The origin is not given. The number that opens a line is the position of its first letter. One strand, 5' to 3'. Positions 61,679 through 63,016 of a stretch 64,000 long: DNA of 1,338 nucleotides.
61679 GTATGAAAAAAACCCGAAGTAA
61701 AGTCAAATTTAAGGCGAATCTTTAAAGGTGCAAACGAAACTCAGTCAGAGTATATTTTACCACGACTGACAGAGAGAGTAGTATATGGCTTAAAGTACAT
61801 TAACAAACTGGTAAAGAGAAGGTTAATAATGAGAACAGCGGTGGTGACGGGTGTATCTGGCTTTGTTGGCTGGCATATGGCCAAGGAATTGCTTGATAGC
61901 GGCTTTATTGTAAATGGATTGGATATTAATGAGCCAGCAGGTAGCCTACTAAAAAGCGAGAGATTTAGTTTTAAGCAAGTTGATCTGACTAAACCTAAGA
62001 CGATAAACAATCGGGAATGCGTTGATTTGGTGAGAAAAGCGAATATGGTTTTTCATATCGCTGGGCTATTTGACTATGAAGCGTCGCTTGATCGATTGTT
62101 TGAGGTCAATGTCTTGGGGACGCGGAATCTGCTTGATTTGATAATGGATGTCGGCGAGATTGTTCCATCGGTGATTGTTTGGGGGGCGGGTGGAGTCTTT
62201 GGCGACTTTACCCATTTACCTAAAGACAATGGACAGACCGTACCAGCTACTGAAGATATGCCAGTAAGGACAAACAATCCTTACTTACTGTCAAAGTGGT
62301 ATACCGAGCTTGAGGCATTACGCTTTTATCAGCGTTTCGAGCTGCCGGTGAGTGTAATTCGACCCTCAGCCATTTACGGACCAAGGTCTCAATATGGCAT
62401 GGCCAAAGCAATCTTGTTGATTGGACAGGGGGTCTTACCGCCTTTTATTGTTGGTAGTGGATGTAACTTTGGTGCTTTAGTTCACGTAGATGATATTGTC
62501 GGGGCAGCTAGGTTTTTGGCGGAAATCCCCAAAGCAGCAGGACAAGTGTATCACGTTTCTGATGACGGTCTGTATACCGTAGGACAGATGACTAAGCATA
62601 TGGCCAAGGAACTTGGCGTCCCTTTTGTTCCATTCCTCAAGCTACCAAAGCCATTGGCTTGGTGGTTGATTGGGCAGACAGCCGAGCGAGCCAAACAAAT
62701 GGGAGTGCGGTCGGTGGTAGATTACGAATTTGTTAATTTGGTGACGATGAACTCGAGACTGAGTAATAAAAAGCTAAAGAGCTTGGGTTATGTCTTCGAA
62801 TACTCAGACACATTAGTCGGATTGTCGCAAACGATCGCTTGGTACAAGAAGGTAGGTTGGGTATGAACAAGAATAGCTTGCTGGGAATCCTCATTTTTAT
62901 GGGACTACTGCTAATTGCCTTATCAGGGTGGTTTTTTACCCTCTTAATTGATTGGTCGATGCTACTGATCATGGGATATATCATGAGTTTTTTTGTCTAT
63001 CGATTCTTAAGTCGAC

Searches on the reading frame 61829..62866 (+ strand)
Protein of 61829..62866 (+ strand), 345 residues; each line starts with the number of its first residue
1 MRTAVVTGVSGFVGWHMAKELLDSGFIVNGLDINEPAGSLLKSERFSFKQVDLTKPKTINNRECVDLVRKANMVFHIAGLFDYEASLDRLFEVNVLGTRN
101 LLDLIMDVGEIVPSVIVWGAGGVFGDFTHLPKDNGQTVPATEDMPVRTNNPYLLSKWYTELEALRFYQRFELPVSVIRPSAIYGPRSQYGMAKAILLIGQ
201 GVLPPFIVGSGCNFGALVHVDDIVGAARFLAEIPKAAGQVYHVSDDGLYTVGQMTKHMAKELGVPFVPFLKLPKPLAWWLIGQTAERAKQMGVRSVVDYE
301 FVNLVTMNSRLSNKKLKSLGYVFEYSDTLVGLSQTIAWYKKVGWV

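Call 4: search_protein_families(library=pfam, proteins=[window:61829-62866:+], max_evalue=0.1)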
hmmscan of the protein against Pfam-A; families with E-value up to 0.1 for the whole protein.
window:61829-62866:+ (345 aa): 7 families
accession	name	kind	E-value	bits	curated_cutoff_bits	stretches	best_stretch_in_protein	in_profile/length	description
PF01370.27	Epimerase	-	4.6e-26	92.1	20.9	1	5-242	2-238/240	NAD dependent epimerase/dehydratase family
PF07993.18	NAD_binding_4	-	1.1e-18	67.7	20.1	1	42-194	59-218/258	Male sterility protein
PF16363.11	GDP_Man_Dehyd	-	2.9e-18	66.9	27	1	6-263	2-267/332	GDP-mannose 4,6 dehydratase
PF01073.25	3Beta_HSD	-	4.6e-15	55.8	22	1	5-265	1-271/280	3-beta hydroxysteroid dehydrogenase/isomerase family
PF00106.31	adh_short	-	0.00048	20.1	26.6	1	3-106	2-120/195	short chain dehydrogenase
PF08338.16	DUF1731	-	0.0035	17.5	27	0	300-327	12-39/47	Domain of unknown function (DUF1731)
PF04321.23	RmlD_sub_bind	-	0.02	14.4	27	1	4-110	3-94/287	RmlD substrate binding domain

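Call 61: find_homologous_proteins(query=window:61829-62866:+, max_evalue=1e-60)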
Query window:61829-62866:+ (345 aa): 19 proteins with E <= 1e-60 among 4166 candidates.
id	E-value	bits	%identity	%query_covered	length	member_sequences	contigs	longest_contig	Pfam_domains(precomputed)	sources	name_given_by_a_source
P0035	1.6e-231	786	100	100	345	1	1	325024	PF16363.12,PF01073.26,PF07993.19,PF01370.28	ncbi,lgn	-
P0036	1.1e-99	352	51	99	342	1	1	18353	PF16363.12,PF01073.26,PF07993.19,PF01370.28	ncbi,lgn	-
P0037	5.5e-95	337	49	99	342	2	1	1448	PF16363.12,PF01073.26,PF07993.19,PF13460.13,PF01370.28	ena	-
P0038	5.9e-93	330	49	100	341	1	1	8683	PF16363.12,PF01073.26,PF07993.19,PF01370.28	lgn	-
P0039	2.1e-91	325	44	99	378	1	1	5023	PF16363.12,PF01073.26,PF07993.19,PF01370.28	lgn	-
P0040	7.5e-91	323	47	99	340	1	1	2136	PF16363.12,PF01073.26,PF07993.19,PF13460.13,PF01370.28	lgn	-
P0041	4.5e-89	317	46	99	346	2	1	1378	PF16363.12,PF01073.26,PF07993.19,PF01370.28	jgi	-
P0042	5.9e-89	317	46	99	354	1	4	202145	PF16363.12,PF01073.26,PF07993.19,PF01370.28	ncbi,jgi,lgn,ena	-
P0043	6.2e-85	304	47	98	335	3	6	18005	PF16363.12,PF01073.26,PF07993.19,PF01370.28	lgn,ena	-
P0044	1.8e-84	302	48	100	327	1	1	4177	PF16363.12,PF01073.26,PF07993.19,PF13460.13,PF01370.28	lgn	-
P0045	5.5e-84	300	47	99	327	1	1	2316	PF04321.24,PF16363.12,PF01073.26,PF07993.19,PF01370.28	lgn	-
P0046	1.6e-82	296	47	98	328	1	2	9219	PF04321.24,PF16363.12,PF01073.26,PF07993.19,PF01370.28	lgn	-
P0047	1.0e-78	283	45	99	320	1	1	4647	PF04321.24,PF16363.12,PF01073.26,PF07993.19,PF01370.28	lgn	-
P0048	2.9e-76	275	43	98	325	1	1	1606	PF04321.24,PF16363.12,PF01073.26,PF07993.19,PF01370.28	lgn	-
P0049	8.0e-76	274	44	98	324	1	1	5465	PF04321.24,PF16363.12,PF01073.26,PF07993.19,PF13460.13,PF01370.28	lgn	-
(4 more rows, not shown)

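Call 62: find_encoding_contigs(protein=P0035, flank=10000, max_places=2)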
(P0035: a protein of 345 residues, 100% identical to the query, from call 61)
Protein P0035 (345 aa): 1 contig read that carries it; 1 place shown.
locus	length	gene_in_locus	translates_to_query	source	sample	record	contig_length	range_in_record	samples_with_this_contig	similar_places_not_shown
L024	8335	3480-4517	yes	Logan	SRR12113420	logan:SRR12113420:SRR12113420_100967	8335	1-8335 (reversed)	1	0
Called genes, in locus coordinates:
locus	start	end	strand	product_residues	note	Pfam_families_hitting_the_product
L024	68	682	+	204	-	PF02585:PIG-L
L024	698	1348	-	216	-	-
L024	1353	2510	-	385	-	PF04471:Mrr_cat (faint)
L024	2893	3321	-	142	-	-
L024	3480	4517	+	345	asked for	PF01073:3Beta_HSD, PF01370:Epimerase, PF16363:GDP_Man_Dehyd, PF07993:NAD_binding_4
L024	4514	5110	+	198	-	-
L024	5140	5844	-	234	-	PF13489:Methyltransf_23, PF13847:Methyltransf_31, PF07021:MetW (weak), PF13649:Methyltransf_25, PF08241:Methyltransf_11, PF08242:Methyltransf_12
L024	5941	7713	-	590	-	PF13522:GATase_6, PF13537:GATase_7, PF01380:SIS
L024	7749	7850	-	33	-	-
